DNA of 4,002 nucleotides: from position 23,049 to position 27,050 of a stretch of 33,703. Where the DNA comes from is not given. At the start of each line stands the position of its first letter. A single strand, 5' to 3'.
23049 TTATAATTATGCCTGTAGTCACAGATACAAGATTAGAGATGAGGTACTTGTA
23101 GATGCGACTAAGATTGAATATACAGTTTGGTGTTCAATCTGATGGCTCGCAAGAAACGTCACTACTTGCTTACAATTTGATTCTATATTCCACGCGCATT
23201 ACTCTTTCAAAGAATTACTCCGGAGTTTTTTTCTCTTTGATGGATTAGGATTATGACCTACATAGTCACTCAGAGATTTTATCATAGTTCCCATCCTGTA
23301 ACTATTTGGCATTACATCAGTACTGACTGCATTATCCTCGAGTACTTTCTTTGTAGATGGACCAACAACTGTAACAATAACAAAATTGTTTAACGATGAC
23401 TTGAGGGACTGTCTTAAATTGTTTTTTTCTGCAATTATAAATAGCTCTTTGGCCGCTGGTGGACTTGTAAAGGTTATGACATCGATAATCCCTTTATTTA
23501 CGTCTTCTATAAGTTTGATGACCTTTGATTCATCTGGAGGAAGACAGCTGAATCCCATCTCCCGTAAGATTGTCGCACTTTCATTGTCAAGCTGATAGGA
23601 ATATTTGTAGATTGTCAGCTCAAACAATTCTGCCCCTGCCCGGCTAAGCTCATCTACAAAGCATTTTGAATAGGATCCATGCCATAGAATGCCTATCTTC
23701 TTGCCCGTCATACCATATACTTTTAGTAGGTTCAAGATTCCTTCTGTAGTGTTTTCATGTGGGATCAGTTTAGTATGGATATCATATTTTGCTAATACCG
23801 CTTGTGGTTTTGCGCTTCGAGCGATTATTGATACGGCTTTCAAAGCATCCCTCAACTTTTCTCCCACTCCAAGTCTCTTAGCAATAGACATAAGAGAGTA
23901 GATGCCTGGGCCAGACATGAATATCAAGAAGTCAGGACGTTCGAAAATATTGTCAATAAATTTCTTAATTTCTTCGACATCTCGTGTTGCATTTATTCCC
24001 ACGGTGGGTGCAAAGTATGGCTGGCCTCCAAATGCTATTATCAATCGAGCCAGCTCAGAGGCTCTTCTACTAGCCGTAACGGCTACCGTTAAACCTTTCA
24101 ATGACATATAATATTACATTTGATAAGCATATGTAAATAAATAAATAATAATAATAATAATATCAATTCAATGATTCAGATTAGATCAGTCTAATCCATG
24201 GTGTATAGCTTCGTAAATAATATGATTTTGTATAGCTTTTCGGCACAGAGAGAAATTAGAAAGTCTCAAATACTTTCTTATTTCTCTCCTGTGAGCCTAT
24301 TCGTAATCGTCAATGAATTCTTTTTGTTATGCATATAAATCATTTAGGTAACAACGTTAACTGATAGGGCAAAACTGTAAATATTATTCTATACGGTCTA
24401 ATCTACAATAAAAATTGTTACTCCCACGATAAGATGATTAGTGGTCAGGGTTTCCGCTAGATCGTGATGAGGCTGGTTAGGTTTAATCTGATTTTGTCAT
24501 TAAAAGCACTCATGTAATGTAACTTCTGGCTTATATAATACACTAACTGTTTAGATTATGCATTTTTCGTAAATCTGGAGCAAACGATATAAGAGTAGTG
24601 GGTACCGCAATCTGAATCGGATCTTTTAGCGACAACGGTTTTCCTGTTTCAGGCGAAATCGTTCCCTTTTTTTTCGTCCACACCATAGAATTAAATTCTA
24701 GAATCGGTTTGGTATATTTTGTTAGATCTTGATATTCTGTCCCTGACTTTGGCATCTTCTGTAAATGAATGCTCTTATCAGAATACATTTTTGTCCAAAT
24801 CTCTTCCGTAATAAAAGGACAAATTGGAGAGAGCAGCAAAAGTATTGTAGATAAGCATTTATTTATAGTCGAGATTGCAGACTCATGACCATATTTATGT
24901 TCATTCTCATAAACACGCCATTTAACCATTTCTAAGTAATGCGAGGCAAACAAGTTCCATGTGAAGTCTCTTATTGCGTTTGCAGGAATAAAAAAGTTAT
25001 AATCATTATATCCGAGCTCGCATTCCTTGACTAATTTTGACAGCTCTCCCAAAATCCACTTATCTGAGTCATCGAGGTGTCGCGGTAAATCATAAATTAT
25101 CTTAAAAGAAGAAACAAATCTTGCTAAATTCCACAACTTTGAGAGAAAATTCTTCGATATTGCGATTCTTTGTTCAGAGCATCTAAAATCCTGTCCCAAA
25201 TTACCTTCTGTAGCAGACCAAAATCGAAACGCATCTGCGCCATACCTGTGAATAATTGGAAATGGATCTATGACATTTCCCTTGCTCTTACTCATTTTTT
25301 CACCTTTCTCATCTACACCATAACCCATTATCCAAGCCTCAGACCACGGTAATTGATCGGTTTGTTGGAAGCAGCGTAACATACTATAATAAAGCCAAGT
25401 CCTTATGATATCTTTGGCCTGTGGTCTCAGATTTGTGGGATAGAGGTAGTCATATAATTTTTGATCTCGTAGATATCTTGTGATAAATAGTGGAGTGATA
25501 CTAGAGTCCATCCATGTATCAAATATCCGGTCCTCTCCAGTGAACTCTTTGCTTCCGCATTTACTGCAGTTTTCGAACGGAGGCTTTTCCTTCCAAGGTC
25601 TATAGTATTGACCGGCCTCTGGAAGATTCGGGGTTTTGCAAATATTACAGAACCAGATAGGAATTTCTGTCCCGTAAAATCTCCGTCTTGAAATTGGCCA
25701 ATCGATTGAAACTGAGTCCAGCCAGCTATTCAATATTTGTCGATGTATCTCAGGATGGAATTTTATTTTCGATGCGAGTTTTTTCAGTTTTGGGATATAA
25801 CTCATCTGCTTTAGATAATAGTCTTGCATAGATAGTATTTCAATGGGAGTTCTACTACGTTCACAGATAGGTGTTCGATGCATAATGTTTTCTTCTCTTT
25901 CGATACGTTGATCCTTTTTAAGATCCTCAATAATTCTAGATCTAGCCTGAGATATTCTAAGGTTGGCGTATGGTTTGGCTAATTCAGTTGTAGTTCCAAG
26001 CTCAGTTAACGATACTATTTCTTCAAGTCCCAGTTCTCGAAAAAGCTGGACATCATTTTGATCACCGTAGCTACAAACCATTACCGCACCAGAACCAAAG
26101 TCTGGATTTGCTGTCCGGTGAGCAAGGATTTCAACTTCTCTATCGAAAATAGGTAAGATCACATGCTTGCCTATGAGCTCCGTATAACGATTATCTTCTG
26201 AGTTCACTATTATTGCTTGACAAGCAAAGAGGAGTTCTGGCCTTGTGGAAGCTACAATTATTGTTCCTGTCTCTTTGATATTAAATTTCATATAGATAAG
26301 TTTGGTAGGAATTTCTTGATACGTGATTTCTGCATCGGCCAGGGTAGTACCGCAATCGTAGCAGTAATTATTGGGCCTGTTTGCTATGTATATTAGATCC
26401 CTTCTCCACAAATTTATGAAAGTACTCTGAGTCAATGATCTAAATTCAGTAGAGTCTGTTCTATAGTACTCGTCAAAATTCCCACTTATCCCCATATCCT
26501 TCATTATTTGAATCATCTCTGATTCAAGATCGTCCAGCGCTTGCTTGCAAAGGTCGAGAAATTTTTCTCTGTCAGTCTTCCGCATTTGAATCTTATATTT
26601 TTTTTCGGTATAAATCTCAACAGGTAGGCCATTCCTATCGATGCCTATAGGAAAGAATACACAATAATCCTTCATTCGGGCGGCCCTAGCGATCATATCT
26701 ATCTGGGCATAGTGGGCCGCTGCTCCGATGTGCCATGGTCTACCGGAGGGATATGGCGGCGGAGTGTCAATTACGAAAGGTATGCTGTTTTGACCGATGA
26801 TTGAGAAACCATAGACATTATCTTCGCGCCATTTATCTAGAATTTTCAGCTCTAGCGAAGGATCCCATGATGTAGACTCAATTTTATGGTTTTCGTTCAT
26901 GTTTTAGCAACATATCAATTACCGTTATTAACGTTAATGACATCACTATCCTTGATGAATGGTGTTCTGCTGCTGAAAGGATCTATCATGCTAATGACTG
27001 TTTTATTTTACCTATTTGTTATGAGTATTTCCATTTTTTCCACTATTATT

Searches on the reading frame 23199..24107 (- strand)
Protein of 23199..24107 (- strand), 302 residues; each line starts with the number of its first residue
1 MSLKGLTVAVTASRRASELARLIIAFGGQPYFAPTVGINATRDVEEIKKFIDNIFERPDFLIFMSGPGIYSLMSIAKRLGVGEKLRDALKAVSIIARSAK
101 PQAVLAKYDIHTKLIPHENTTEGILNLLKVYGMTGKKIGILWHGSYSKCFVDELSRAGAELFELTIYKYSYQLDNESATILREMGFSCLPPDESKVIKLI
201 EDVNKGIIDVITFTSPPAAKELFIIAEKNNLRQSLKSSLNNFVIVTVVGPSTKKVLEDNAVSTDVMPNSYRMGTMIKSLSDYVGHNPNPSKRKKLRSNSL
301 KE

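Call 20: search_protein_families(library=pfam, proteins=[window:23199-24107:-], max_evalue=0.001)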
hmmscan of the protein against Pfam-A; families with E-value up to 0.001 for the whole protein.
window:23199-24107:- (302 aa): 1 family
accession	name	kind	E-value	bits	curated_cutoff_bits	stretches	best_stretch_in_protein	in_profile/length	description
PF02602.20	HEM4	-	9.7e-31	107.1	27.5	1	17-276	1-230/231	Uroporphyrinogen-III synthase HemD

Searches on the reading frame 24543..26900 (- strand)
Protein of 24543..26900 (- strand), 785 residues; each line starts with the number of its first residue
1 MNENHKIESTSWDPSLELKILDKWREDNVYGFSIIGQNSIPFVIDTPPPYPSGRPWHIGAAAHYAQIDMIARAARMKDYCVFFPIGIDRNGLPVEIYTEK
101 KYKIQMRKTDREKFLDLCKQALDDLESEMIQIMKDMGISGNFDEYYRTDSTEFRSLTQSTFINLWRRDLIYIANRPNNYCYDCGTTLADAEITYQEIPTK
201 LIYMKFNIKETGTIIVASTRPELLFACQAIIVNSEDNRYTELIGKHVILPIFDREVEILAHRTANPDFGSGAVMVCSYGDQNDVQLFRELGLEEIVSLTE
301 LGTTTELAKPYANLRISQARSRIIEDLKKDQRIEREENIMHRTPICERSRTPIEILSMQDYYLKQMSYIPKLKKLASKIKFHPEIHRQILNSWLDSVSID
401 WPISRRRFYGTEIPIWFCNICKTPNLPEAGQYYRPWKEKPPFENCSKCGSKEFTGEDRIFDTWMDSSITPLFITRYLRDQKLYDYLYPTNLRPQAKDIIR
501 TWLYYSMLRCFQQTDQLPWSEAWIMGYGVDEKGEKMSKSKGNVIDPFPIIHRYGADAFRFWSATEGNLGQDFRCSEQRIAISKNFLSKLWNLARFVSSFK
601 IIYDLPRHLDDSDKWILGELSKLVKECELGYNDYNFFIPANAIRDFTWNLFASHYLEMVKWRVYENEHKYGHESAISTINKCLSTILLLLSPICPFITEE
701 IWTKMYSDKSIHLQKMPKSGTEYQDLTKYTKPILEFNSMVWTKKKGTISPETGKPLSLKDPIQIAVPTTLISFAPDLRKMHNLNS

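Call 20: search_protein_families(library=pfam, proteins=[window:24543-26900:-], max_evalue=0.001)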
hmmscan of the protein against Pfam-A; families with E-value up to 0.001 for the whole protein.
window:24543-26900:- (785 aa): 3 families
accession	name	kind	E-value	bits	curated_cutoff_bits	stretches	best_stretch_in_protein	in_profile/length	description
PF00133.28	tRNA-synt_1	-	7.6e-67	226.3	22.7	1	19-573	1-412/414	tRNA synthetases class I (I, L, M and V)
PF08264.19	Anticodon_1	-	7.7e-31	107.4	25.1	1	613-725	1-112/148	Anticodon-binding domain of tRNA ligase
PF09334.17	tRNA-synt_1g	-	3.8e-25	88.9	20.1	2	43-193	2-136/391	tRNA synthetases class I (M)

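Call 83: search_protein_families(library=ncbifam, proteins=[window:24543-26900:-], max_evalue=0.00001)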
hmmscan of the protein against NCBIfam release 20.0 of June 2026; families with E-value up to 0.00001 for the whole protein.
window:24543-26900:- (785 aa): 16 families
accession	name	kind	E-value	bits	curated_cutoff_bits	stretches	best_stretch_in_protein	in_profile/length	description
NF009687.0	PRK13208.1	equivalog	6.6e-261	868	738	1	4-747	3-748/801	valine--tRNA ligase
TIGR00422.1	valS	equivalog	5e-186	620.3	612.1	1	15-727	9-722/863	valine--tRNA ligase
NF000540.1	alt_ValS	exception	4.1e-148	494.7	900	2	105-724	118-761/827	valine--tRNA ligase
NF004349.1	PRK05729.1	equivalog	6.6e-147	491.1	704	1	15-730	8-708/860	valine--tRNA ligase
NF011492.0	PRK14900.1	equivalog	6.2e-104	348.8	1783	1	20-711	22-713/1044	valine--tRNA ligase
TIGR00392.1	ileS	equivalog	2.7e-101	340.2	621.4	2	269-725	324-812/861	isoleucine--tRNA ligase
NF000258.1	MupB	exception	2.8e-63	214.1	1900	2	269-726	309-783/1033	mupirocin-resistant isoleucine--tRNA ligase MupB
NF000257.1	MupA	exception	3.4e-57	193.9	1900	2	269-719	305-774/1024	mupirocin-resistant isoleucine--tRNA ligase MupA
NF008957.0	PRK12300.1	subfamily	1.4e-54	185.4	677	2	482-724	573-798/946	leucine--tRNA ligase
TIGR00396.1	leuS_bact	equivalog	4.6e-47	160.7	548.4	2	16-193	6-168/843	leucine--tRNA ligase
TIGR00395.1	leuS_arch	equivalog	1.5e-46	158.9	648.5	2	302-722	387-793/938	leucine--tRNA ligase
NF040702.1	ileS_w_GNAT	exception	2.4e-46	157.9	1999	2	236-709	475-960/1100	isoleucine--tRNA ligase, N-acetyltransferase domain-containing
TIGR00398.1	metG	equivalog_domain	1.8e-31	109.5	336.35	2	526-712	319-508/530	methionine--tRNA ligase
NF001100.0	PRK00133.1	equivalog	1e-25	90.4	587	2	343-724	172-522/676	methionine--tRNA ligase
NF008900.0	PRK12267.1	equivalog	3.5e-25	88.6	598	2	462-728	227-499/648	methionine--tRNA ligase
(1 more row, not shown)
